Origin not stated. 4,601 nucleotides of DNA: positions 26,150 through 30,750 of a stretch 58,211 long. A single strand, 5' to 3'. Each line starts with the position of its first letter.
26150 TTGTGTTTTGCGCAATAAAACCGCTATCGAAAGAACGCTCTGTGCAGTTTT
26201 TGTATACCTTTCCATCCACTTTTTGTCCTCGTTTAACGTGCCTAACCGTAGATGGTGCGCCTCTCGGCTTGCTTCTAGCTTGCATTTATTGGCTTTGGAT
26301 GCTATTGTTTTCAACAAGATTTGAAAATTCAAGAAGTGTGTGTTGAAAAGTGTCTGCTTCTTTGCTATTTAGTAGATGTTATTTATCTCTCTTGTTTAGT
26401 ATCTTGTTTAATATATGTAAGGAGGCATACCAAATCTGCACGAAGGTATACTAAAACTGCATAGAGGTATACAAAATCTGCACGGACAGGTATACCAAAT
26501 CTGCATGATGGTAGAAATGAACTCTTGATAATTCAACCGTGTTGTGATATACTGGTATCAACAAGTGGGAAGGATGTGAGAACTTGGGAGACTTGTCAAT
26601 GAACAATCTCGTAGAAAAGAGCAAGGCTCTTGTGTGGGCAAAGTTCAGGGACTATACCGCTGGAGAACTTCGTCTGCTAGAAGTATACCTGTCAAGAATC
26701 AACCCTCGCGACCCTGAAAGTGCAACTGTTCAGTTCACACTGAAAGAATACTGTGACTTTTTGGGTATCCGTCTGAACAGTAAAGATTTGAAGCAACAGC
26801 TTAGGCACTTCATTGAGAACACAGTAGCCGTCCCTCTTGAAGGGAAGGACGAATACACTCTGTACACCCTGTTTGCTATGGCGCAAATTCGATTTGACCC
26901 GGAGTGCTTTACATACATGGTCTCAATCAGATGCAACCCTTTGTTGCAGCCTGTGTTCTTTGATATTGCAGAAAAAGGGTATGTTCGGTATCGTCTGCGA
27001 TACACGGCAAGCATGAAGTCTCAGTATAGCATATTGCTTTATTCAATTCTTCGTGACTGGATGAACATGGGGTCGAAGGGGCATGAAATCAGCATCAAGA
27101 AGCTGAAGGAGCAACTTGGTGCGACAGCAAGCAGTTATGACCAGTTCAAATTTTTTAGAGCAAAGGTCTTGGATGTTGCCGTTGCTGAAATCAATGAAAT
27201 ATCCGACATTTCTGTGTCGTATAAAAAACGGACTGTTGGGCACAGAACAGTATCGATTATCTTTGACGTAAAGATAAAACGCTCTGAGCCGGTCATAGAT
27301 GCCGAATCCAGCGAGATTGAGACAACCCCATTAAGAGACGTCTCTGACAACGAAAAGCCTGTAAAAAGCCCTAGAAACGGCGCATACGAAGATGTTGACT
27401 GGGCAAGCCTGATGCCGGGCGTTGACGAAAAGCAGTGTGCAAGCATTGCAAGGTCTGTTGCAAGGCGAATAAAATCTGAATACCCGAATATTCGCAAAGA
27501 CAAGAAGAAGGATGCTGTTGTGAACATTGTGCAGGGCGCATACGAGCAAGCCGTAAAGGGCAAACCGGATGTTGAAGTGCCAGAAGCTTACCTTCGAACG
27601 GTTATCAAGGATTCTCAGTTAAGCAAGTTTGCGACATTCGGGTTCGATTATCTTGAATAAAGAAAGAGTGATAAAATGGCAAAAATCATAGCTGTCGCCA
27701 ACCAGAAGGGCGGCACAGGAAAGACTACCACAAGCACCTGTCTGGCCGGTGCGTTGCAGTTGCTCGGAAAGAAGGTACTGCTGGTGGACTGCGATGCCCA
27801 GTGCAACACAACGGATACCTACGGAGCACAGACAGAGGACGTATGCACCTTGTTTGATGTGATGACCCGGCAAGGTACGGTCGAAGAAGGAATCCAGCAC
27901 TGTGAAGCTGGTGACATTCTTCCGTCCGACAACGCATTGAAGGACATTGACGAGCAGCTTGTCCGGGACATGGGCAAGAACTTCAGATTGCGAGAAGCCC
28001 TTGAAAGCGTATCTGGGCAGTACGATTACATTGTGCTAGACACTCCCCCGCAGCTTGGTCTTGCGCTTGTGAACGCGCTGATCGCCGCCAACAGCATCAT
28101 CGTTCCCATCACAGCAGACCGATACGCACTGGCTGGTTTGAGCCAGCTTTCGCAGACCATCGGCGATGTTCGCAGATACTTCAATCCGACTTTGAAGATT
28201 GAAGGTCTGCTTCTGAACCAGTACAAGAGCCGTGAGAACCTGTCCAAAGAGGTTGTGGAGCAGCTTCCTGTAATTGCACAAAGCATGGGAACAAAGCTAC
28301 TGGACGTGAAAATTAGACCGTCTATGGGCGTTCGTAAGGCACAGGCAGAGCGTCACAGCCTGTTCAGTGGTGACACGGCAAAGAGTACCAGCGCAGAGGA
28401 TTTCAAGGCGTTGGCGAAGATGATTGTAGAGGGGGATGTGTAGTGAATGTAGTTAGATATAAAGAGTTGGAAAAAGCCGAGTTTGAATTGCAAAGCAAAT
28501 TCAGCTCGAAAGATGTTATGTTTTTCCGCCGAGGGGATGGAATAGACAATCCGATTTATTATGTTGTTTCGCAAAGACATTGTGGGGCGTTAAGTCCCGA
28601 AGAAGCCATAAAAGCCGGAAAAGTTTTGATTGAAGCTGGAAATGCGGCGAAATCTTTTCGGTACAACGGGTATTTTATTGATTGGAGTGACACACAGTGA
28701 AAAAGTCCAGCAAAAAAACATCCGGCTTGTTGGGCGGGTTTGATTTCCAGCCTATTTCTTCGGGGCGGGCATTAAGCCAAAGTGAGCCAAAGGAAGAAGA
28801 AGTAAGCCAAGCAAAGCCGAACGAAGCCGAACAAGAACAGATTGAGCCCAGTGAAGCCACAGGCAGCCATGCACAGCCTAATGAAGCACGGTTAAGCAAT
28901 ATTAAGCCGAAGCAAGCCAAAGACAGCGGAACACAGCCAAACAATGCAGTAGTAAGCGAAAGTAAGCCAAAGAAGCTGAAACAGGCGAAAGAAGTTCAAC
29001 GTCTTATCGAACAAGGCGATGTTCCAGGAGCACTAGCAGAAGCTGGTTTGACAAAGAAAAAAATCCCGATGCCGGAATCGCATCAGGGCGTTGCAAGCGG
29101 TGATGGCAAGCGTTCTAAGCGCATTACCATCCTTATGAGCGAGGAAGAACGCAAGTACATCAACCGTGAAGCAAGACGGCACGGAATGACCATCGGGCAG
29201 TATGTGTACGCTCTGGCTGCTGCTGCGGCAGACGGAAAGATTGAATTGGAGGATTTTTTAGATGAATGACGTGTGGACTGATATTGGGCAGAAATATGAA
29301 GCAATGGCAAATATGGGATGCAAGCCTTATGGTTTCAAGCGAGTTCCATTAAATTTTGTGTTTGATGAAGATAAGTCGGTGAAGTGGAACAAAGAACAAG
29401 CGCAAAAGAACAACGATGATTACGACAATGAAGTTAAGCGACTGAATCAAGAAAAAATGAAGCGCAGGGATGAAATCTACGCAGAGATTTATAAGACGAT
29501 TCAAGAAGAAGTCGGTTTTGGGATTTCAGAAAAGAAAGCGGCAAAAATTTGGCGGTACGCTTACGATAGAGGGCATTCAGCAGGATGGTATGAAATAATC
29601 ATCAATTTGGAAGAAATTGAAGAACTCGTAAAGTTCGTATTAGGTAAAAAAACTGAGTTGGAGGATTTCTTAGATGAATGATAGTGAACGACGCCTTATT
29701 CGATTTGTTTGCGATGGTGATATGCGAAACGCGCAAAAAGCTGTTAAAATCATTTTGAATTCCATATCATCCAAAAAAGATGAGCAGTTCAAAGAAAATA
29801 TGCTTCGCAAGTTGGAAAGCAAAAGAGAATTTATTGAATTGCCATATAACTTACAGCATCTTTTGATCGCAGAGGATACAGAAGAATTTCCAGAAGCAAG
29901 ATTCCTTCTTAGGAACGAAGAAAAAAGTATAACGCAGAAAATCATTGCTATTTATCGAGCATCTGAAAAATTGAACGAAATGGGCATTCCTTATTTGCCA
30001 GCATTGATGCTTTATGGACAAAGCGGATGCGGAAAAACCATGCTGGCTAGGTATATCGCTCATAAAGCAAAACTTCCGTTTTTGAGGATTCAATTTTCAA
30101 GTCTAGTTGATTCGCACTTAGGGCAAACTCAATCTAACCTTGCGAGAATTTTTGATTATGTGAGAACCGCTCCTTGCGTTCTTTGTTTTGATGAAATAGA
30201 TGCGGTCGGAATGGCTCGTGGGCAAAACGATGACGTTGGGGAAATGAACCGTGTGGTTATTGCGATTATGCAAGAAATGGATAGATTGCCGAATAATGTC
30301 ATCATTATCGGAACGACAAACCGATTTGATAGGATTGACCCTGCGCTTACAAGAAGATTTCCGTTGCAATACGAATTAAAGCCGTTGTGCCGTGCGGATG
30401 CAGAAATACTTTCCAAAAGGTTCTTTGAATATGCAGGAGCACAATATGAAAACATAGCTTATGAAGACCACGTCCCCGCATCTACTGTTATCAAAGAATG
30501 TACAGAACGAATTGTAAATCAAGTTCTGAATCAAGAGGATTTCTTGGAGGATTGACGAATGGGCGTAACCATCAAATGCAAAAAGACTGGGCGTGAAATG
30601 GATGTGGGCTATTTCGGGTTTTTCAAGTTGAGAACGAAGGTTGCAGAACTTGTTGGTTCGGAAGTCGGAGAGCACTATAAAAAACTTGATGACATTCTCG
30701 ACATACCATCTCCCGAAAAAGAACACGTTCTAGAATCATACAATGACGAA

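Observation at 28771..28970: Strict 10-bp-phased RAGCC array (20 decamers) inside the ORF that follows parA: candidate centromere embedded in coding sequence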

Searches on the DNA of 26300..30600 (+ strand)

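Call 7: search_dna_similar(query=window:26300-30600:+, collection=phages, mode=distant, max_rows=30)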
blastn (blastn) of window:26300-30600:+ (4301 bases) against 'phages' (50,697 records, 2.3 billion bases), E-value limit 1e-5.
Records with a match: 3; places in all: 3; records where one place covers at least 80% of the query: 0.
Best place of each record, by identity: 80-90% 2; 60-80% 1.
By first word of the organism name: Bacteriophage 3.
By host as written in the record: - 3.
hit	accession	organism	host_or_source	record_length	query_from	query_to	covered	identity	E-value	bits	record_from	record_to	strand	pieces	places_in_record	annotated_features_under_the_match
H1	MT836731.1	Bacteriophage sp.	human fecal samples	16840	303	4301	72%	88.2%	0e+0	3936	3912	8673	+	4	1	record has no annotation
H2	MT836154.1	Bacteriophage sp.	human fecal samples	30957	243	3382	49%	89.7%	0e+0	2831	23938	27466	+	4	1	record has no annotation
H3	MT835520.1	Bacteriophage sp.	human fecal samples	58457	3651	4082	10%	68.4%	3e-33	151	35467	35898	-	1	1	record has no annotation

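Call 8: search_dna_similar(query=window:26300-30600:+, collection=plasmids, mode=distant, max_rows=30)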
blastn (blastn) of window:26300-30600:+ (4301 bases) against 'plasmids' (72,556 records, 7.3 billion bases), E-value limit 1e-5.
No match.

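Call 9: get_annotated_region(hit=H1, flank=3000)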
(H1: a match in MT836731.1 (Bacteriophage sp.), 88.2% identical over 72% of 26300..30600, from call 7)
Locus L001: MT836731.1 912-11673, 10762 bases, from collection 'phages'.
description: UNVERIFIED: Bacteriophage sp. clone scaffold_2932 genomic sequence.
organism: Bacteriophage sp. (NCBI taxid 38018)
taxonomy: Viruses
host: -; source: human fecal samples; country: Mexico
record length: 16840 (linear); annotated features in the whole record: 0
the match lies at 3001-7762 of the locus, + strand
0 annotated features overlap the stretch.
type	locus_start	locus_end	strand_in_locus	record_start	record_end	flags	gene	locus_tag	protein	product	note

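Call 10: get_annotated_region(hit=H2, flank=3000)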
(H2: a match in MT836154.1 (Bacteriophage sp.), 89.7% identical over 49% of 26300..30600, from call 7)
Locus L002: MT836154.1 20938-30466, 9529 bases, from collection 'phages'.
description: UNVERIFIED: Bacteriophage sp. clone scaffold_1550 genomic sequence.
organism: Bacteriophage sp. (NCBI taxid 38018)
taxonomy: Viruses
host: -; source: human fecal samples; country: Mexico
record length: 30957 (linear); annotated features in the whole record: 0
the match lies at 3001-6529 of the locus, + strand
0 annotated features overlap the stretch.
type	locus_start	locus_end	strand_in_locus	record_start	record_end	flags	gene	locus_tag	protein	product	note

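Call 17: get_annotated_region(hit=H3, flank=8000)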
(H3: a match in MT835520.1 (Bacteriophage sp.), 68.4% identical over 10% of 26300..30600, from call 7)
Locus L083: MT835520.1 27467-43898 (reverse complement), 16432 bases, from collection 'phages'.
description: UNVERIFIED: Bacteriophage sp. clone scaffold_87 genomic sequence.
organism: Bacteriophage sp. (NCBI taxid 38018)
taxonomy: Viruses
host: -; source: human fecal samples; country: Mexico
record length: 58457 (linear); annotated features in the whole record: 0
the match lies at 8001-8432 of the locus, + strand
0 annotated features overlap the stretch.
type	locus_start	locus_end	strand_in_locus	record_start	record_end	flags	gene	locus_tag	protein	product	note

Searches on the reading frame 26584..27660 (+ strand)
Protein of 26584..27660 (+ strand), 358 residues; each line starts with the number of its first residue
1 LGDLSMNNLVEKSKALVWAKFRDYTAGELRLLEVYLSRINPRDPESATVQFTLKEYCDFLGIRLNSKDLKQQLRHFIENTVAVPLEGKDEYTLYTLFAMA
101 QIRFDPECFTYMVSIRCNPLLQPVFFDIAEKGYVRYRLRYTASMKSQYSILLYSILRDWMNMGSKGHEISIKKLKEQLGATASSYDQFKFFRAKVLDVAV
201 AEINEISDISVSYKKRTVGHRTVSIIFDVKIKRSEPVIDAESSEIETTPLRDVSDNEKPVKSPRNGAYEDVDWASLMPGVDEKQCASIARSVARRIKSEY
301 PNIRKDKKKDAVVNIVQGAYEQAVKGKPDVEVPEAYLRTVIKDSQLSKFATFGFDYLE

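Call 5: search_protein_families(library=pfam, proteins=[window:26584-27660:+], max_evalue=0.01)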
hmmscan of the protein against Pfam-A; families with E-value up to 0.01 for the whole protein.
window:26584-27660:+ (358 aa): 2 families
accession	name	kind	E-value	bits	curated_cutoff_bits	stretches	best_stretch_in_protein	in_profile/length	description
PF01051.27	Rep3_N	-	2e-22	80.5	22.4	1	10-156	2-140/141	Initiator Replication protein, WH1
PF21205.3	Rep3_C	-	2.8e-14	53.5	21.1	1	170-228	1-58/59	Initiator Rep protein, WH2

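Call 6: search_protein_families(library=phrogs, proteins=[window:26584-27660:+], max_evalue=0.01)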
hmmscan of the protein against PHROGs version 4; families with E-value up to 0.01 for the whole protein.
window:26584-27660:+ (358 aa): 4 families
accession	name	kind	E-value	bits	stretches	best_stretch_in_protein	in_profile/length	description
phrog_4402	-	DNA, RNA and nucleotide metabolism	1.4e-34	120.9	1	8-235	24-252/592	replication initiation protein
phrog_2172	-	unknown function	2.6e-22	80.8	1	115-256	124-266/382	-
phrog_29950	-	unknown function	1.9e-05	24.8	1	100-224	144-263/417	-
phrog_16861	-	unknown function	6.1e-05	23.2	1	8-179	17-186/358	-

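Call 99: search_protein_families(library=ncbifam, proteins=[window:26584-27660:+], max_evalue=0.01)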
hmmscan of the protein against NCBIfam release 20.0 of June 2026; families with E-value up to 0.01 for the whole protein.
window:26584-27660:+ (358 aa): 2 families
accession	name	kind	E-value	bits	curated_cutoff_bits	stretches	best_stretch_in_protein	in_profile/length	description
NF038290.1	repM_Acin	exception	1.2e-21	77.3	250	1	130-244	125-238/304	replication initiation protein RepM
NF010305.0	PRK13742.1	equivalog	3.5e-12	46.2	342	1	48-229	59-242/251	replication initiation protein RepE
